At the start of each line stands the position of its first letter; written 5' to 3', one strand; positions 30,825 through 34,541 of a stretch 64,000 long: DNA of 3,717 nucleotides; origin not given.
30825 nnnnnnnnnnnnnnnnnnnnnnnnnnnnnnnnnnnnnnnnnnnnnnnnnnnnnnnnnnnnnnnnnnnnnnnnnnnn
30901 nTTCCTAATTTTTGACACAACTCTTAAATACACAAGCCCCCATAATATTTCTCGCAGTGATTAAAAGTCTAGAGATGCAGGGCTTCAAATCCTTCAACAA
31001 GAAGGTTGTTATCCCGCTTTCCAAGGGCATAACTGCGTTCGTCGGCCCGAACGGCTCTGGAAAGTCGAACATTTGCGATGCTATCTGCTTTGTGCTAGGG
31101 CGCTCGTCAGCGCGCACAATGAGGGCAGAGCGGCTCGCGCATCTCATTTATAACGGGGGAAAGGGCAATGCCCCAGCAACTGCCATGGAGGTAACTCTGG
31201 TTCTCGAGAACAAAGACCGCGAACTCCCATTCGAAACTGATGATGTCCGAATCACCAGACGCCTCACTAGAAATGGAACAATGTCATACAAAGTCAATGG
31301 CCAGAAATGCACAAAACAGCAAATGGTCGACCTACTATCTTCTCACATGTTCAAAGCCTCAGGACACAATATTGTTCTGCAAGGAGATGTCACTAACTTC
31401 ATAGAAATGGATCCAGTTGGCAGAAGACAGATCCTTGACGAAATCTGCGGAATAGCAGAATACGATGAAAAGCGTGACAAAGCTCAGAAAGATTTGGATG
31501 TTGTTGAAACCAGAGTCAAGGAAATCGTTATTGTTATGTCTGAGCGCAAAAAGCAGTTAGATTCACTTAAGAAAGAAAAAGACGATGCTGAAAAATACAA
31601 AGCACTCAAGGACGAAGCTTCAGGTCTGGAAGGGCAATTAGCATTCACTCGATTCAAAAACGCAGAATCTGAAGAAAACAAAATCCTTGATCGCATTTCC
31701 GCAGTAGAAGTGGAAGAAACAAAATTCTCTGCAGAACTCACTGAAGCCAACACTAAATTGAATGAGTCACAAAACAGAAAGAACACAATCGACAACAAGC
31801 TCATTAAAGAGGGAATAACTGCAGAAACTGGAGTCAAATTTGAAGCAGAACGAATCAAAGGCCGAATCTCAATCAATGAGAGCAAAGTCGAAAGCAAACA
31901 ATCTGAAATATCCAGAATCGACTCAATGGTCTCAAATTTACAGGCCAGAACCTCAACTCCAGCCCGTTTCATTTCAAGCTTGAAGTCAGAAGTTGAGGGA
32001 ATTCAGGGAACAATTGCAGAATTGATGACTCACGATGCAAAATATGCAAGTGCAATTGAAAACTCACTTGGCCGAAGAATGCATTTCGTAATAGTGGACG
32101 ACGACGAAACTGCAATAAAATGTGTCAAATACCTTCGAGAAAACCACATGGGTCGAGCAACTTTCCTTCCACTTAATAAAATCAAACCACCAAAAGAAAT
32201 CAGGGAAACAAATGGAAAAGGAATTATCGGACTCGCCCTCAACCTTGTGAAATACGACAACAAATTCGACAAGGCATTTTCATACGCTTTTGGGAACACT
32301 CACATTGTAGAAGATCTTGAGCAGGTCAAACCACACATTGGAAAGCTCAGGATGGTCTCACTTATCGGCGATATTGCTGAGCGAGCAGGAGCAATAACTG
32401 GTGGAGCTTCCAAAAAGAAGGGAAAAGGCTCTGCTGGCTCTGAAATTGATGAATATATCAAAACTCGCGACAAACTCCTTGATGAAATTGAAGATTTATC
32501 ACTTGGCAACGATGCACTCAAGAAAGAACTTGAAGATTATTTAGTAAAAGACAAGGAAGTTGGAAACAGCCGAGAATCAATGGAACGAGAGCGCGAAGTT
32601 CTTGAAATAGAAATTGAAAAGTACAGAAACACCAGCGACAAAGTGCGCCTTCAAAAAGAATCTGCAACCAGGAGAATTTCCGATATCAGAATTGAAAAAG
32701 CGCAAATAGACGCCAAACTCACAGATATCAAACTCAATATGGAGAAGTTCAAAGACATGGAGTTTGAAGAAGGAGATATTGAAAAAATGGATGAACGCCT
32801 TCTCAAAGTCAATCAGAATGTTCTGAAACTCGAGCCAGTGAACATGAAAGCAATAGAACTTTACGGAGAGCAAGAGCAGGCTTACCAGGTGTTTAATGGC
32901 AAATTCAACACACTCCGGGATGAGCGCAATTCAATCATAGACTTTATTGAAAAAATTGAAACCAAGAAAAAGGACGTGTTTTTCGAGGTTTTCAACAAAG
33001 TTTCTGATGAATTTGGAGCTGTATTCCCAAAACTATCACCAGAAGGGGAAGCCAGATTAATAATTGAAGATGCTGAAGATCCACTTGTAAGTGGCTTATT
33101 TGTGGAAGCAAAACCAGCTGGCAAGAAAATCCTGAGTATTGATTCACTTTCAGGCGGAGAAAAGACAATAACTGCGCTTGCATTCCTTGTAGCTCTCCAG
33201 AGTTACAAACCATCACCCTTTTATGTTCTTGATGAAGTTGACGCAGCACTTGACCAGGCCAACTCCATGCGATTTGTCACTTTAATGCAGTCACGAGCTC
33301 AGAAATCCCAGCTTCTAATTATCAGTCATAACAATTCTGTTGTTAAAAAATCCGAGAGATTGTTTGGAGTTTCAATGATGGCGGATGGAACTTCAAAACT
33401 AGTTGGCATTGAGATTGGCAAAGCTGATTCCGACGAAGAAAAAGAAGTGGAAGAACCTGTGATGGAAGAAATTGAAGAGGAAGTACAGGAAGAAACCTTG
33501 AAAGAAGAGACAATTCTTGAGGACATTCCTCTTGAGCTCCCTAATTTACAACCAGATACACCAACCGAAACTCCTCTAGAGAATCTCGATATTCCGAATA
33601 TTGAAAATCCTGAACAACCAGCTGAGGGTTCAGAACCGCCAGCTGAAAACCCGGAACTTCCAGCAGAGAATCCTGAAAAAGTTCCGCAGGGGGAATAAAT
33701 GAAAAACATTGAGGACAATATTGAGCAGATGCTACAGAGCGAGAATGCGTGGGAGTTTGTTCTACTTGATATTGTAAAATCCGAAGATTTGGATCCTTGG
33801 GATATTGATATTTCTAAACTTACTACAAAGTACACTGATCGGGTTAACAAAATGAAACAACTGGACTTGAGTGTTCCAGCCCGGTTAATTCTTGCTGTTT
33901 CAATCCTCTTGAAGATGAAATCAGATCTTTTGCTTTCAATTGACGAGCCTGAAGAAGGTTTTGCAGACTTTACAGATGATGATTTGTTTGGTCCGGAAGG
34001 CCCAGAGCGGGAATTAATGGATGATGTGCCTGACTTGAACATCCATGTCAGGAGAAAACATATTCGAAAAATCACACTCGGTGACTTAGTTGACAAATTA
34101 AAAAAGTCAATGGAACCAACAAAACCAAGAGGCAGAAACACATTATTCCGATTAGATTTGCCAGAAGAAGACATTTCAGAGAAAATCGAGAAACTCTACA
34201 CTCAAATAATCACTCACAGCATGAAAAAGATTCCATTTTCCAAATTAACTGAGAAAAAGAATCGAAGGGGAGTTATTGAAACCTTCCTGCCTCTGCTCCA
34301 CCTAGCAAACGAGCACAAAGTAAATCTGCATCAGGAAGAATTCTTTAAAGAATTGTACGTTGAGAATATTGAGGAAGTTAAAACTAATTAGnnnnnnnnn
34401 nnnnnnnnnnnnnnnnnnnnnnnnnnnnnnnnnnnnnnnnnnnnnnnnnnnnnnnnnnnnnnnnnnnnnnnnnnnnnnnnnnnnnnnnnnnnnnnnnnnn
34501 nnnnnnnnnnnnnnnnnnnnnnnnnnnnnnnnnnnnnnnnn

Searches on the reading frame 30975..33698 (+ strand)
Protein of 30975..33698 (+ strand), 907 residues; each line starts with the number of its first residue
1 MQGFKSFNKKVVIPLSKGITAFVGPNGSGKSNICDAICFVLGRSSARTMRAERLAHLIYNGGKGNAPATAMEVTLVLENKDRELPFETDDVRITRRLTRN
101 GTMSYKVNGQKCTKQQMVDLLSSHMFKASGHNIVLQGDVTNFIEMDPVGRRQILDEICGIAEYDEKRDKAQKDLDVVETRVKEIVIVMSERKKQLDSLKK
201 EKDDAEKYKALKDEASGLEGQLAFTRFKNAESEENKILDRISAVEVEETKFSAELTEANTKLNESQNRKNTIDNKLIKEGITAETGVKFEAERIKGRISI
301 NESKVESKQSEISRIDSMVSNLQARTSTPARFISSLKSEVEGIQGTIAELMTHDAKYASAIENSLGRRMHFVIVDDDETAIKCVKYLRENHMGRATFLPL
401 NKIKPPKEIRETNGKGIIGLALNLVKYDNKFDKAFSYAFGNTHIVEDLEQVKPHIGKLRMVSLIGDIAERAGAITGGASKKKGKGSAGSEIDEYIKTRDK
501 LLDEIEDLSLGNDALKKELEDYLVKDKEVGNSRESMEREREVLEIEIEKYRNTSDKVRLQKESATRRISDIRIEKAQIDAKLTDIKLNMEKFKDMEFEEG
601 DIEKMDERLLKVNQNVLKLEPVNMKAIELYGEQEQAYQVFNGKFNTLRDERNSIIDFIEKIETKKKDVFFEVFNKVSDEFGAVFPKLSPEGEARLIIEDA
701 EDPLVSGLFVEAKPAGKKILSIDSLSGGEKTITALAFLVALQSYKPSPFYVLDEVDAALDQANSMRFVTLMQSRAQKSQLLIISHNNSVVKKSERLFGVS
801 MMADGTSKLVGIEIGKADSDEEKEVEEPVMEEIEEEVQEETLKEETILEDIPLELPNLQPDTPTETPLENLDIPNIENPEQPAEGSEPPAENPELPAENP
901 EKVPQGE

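Call 82: search_protein_families(library=pfam, max_evalue=0.00001, proteins=[window:30975-33698:+])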
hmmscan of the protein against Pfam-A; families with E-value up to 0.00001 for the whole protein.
window:30975-33698:+ (907 aa): 6 families
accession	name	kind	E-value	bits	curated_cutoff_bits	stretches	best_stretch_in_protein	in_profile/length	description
PF02463.25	SMC_N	-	5.6e-65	219.3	40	1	2-807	8-219/220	RecF/RecN/SMC N terminal domain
PF06470.18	SMC_hinge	-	1.7e-29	103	22.5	1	341-450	2-111/116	SMC proteins Flexible Hinge Domain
PF13304.12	AAA_21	-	5.9e-15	56.5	27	1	634-790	175-303/304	AAA domain, putative AbiEii toxin, Type IV TA system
PF13476.12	AAA_23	-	2.5e-13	51.5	27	1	1-228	4-177/201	AAA domain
PF13175.12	AAA_15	-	9e-09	35.8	32.1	1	2-334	9-266/374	AAA ATPase domain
PF13555.12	AAA_29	-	2.2e-06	27.7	27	1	6-42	11-47/61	P-loop containing region of AAA domain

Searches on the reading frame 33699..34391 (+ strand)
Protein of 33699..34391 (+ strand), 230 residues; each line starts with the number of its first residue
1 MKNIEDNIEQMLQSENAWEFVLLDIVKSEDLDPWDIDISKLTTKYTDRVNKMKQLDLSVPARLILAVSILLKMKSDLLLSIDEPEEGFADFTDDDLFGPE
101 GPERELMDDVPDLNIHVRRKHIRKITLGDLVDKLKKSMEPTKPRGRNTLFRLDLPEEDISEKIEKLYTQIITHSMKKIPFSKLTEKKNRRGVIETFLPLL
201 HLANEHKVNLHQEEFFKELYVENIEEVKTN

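Call 83: search_protein_families(library=pfam, max_evalue=0.00001, proteins=[window:33699-34391:+])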
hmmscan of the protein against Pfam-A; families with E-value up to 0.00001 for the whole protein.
window:33699-34391:+ (230 aa): 1 family
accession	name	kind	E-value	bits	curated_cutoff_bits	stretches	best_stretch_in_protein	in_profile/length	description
PF02616.19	SMC_ScpA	-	1.2e-16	61.8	24.6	2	28-87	4-65/232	Segregation and condensation protein ScpA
